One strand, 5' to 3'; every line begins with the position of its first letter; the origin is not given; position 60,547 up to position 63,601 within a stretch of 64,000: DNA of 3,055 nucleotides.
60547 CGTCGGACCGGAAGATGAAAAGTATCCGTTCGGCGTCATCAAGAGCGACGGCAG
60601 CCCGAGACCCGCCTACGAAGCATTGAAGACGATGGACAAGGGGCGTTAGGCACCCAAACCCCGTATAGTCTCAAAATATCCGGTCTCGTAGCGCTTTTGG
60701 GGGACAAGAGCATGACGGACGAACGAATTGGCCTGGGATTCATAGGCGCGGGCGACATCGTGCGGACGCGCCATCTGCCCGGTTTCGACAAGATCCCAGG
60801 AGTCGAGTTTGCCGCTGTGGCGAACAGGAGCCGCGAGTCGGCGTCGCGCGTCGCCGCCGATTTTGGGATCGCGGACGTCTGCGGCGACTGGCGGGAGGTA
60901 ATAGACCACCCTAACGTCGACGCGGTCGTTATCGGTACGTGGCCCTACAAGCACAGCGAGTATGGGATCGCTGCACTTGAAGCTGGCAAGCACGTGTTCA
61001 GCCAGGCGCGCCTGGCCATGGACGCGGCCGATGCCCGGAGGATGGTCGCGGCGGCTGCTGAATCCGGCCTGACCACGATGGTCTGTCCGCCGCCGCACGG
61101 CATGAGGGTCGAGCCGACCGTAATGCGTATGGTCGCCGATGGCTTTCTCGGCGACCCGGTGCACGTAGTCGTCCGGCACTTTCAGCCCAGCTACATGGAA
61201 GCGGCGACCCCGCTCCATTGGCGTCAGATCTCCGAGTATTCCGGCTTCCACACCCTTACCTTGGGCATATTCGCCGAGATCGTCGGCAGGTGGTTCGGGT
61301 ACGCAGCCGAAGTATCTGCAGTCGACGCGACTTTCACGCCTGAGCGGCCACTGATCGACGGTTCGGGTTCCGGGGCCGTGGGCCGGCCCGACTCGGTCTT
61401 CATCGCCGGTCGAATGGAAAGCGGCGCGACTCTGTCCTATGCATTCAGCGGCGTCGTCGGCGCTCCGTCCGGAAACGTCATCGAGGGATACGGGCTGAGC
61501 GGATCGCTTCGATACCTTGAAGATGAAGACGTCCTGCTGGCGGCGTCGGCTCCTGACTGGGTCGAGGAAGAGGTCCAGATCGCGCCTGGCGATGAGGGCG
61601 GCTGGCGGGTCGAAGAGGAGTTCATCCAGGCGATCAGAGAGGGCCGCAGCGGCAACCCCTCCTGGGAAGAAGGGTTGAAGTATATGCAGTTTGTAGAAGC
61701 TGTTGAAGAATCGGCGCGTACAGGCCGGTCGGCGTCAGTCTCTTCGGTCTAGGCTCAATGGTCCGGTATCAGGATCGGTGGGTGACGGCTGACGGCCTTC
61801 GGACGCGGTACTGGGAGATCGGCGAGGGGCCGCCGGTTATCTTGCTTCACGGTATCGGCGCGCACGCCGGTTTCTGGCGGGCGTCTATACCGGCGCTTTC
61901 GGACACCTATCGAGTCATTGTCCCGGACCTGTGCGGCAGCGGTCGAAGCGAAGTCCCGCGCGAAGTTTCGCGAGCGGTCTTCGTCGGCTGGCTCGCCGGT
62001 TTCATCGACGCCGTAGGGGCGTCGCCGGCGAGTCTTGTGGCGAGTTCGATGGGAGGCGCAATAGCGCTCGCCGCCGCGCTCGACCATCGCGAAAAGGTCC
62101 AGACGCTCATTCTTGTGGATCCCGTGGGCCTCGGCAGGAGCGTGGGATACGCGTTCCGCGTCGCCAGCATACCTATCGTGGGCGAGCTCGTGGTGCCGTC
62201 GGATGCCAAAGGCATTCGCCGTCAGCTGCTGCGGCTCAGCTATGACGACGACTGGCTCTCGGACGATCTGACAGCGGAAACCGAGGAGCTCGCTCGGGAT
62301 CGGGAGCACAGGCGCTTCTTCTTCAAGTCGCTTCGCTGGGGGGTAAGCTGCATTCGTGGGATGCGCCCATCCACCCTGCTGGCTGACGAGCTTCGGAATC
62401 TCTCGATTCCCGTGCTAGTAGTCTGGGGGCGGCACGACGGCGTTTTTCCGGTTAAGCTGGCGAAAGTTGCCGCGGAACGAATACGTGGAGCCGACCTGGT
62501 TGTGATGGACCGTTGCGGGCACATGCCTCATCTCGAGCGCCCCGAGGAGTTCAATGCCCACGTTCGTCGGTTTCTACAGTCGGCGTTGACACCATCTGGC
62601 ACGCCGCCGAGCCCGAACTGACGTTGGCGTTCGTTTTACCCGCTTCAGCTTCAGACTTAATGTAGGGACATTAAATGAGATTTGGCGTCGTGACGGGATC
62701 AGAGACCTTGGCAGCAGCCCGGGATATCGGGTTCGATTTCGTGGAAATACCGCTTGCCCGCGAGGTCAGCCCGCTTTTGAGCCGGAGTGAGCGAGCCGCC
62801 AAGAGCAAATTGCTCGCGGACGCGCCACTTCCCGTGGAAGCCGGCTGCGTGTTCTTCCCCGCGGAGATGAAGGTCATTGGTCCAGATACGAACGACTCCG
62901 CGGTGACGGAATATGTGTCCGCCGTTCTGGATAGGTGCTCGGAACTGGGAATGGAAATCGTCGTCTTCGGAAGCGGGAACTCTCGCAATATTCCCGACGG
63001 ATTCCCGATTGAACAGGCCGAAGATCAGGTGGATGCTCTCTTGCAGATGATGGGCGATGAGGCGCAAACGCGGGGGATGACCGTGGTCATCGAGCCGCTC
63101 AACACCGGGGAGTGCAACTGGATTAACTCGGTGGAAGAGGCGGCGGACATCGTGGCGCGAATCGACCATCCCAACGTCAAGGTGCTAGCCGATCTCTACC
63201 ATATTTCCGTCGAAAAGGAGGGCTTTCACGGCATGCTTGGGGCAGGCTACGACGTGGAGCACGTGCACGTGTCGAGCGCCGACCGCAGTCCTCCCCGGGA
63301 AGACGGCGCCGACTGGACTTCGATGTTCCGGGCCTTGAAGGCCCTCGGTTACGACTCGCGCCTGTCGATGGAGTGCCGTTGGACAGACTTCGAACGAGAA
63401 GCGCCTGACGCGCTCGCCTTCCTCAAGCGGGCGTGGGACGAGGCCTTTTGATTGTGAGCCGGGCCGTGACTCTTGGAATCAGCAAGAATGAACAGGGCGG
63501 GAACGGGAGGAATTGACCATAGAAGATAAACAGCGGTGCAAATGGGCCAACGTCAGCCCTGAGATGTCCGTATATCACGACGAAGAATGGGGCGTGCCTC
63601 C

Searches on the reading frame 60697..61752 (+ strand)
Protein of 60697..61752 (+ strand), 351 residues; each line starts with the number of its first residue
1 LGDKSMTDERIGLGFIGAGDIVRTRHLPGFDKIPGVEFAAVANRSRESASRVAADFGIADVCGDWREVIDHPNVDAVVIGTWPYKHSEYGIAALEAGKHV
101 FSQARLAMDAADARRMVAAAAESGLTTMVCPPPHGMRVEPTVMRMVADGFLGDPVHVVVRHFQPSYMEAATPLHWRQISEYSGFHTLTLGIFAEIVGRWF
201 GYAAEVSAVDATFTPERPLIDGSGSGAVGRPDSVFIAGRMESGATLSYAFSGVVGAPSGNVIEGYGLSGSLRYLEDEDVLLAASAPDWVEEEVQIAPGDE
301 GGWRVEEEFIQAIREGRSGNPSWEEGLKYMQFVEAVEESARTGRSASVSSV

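Call 3: search_protein_families(library=pfam, proteins=[window:60697-61752:+])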
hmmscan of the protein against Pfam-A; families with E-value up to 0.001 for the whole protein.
window:60697-61752:+ (351 aa): 4 families
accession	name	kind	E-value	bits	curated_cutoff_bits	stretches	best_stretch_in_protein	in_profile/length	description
PF01408.29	GFO_IDH_MocA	-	3.3e-21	76.6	24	1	13-129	3-118/120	Oxidoreductase family, NAD-binding Rossmann fold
PF22725.1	GFO_IDH_MocA_C3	-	1.4e-08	35.2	27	1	142-271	4-123/124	GFO/IDH/MocA C-terminal domain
PF03447.22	NAD_binding_3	-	9.6e-06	26.7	24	1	34-126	20-112/116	Homoserine dehydrogenase, NAD binding domain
PF02894.22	GFO_IDH_MocA_C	-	0.00018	21.8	22.9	1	145-346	3-216/218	Oxidoreductase family, C-terminal alpha/beta domain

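Call 4: search_protein_families(library=ncbifam, proteins=[window:60697-61752:+])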
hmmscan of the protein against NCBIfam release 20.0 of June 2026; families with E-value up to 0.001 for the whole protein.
window:60697-61752:+ (351 aa): 8 families
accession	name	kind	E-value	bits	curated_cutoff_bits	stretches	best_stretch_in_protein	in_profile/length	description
NF052479.1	LevoglcsnDh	equivalog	7.5e-26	90.7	650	1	11-223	9-225/386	levoglucosan dehydrogenase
TIGR04380.1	myo_inos_iolG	equivalog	3.2e-18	65.7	355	1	12-129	3-120/330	inositol 2-dehydrogenase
NF041392.1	XylDh_Gfo6_Halo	equivalog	1.5e-17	63.4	350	1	6-198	12-209/350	D-xylose 1-dehydrogenase Gfo6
NF052679.1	InsChiInosDhIolG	equivalog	1.7e-14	53.6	540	1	11-124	3-117/343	bifunctional inositol 2-dehydrogenase/D-chiro-inositol 1-dehydrogenase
NF008607.0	PRK11579.1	subfamily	4.4e-13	48.9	330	1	9-163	3-153/346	oxidoreductase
NF040723.1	UDP-GlcNAcDh_Arch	equivalog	5.1e-12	45.9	450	1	13-162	3-149/302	UDP-N-acetylglucosamine 3-dehydrogenase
NF007574.0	PRK10206.1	equivalog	5.3e-09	35.6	352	1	14-186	6-177/345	oxidoreductase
NF058561.1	BT_2158_fam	equivalog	2.1e-07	29.9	750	1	41-152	62-175/487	glycoside 3-dehydrogenase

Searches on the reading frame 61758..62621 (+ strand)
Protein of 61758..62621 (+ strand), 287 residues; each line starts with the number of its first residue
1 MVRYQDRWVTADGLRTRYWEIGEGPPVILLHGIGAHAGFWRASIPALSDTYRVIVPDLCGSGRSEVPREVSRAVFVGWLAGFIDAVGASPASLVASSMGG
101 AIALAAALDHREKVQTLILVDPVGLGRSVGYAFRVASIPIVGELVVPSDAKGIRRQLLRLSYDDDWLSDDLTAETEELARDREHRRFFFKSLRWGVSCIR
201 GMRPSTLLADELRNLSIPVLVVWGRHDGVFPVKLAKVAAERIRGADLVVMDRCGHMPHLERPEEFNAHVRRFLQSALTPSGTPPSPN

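Call 3: search_protein_families(library=pfam, proteins=[window:61758-62621:+])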
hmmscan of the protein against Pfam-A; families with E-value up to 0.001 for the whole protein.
window:61758-62621:+ (287 aa): 5 families
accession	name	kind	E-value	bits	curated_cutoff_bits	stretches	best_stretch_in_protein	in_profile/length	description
PF00561.26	Abhydrolase_1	-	3.5e-30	105.9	25.8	2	25-122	1-102/245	alpha/beta hydrolase fold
PF12697.13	Abhydrolase_6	-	8.8e-24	85.8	26.3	1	27-267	1-216/217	Alpha/beta hydrolase family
PF12146.15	Hydrolase_4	-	1.6e-16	60.8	27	1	27-261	7-238/239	Serine aminopeptidase, S33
PF08386.16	Abhydrolase_4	-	2.3e-05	24.9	21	1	216-280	34-98/103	TAP-like protein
PF06821.19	Ser_hydrolase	-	2.5e-05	24.7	22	0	71-125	35-93/172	Serine hydrolase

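Call 4: search_protein_families(library=ncbifam, proteins=[window:61758-62621:+])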
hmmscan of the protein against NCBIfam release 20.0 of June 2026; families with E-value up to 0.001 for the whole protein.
window:61758-62621:+ (287 aa): 32 families (the best 25 are shown)
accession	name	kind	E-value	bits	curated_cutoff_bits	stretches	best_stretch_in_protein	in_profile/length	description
NF011457.0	PRK14875.1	equivalog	4.3e-39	134.5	307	1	9-275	115-371/372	acetoin dehydrogenase dihydrolipoyllysine-residue acetyltransferase subunit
NF045632.1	hydroxlase_HsaD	equivalog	4.2e-31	108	400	1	7-274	15-289/290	4,5:9,10-diseco-3-hydroxy-5,9,17-trioxoandrosta-1(10),2-diene-4-oate hydrolase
NF051488.1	bifunc_PcaDC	exception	2.5e-29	102.6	390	1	24-276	12-253/375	bifunctional 3-oxoadipate enol-lactonase/4-carboxymuconolactone decarboxylase PcaDC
TIGR02427.1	protocat_pcaD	equivalog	3.5e-28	98.7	255.85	1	23-274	12-251/251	3-oxoadipate enol-lactonase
TIGR03343.1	biphenyl_bphD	equivalog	7.4e-27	94.3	462.15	1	14-274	20-281/282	2-hydroxy-6-oxo-6-phenylhexa-2,4-dienoate hydrolase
TIGR01738.1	bioH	equivalog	1.9e-25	89.9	206.95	2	23-120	2-96/245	pimeloyl-ACP methyl ester esterase BioH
TIGR03695.1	menH_SHCHC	equivalog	7.4e-24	84.5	208.55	2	24-121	2-103/252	2-succinyl-6-hydroxy-2,4-cyclohexadiene-1-carboxylate synthase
NF051487.1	bifunc_PcaCD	exception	2.5e-23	82.9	430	1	25-274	173-412/413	bifunctional 4-carboxymuconolactone decarboxylase/3-oxoadipate enol-lactonase PcaCD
NF052614.1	AB_fold_OlsI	equivalog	1.7e-22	80.3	385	1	21-278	14-260/272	ornithine lipid biosynthesis O-acyltransferase OlsI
TIGR03056.1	bchO_mg_che_rel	equivalog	2.7e-22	79.1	172.55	2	21-111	23-117/278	alpha/beta fold hydrolase BchO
NF050089.1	i_nPHAscl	equivalog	4.5e-22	78.4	300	2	20-125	13-120/288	intracellular short-chain-length polyhydroxyalkanoate depolymerase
NF002938.0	PRK03592.1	equivalog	3.3e-20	72.6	241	1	4-122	10-129/298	haloalkane dehalogenase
TIGR03611.1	RutD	equivalog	2.9e-18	66.2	238.5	1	23-275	12-257/258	pyrimidine utilization protein D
NF045948.1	ProImpepThrmp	equivalog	2e-17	63.6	500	2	208-275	223-289/291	proline iminopeptidase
TIGR01250.1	pro_imino_pep_2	subfamily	1.1e-16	61.3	167.65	2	209-273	224-287/288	proline iminopeptidase-family hydrolase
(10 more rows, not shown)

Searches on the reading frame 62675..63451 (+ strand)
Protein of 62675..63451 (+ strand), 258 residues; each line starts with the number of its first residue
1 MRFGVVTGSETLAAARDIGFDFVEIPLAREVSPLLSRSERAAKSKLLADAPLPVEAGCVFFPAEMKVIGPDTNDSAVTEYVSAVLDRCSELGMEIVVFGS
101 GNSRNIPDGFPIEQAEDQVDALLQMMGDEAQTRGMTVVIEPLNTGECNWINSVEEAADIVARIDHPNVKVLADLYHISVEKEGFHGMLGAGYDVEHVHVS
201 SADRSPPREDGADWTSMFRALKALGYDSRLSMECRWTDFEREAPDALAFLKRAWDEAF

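Call 3: search_protein_families(library=pfam, proteins=[window:62675-63451:+])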
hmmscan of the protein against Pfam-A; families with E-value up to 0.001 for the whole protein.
window:62675-63451:+ (258 aa): 1 family
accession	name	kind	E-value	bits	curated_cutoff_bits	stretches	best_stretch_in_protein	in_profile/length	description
PF01261.30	AP_endonuc_2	-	1.3e-34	120.5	31.1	1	12-252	1-248/249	Xylose isomerase-like TIM barrel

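Call 4: search_protein_families(library=ncbifam, proteins=[window:62675-63451:+])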
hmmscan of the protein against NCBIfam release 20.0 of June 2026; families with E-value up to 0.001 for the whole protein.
window:62675-63451:+ (258 aa): 7 families
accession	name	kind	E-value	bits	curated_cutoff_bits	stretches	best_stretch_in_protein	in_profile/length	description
NF041099.2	keto_glucon_epim_IolO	equivalog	1.7e-24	86.6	300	1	11-235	26-247/269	5-keto-L-gluconate epimerase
NF051856.1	PsicseEpim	equivalog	6.1e-20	72.2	300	1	15-233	25-244/287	D-psicose 3-epimerase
TIGR03234.1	OH-pyruv-isom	equivalog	1.2e-13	51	353.45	1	12-234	20-240/254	hydroxypyruvate isomerase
NF043033.1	OxoTetrIsom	equivalog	8.6e-12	45.3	325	1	119-234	118-237/251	2-oxo-tetronate isomerase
NF007360.0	PRK09856.1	equivalog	2.6e-05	23.9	305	1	16-231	23-245/276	fructoselysine 3-epimerase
NF009689.0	PRK13210.1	subfamily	0.00012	21.4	200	0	123-240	136-261/286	L-ribulose-5-phosphate 3-epimerase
NF042435.1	DhshikDhtase_QuiC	equivalog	0.00039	19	1200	1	88-186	88-178/635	3-dehydroshikimate dehydratase QuiC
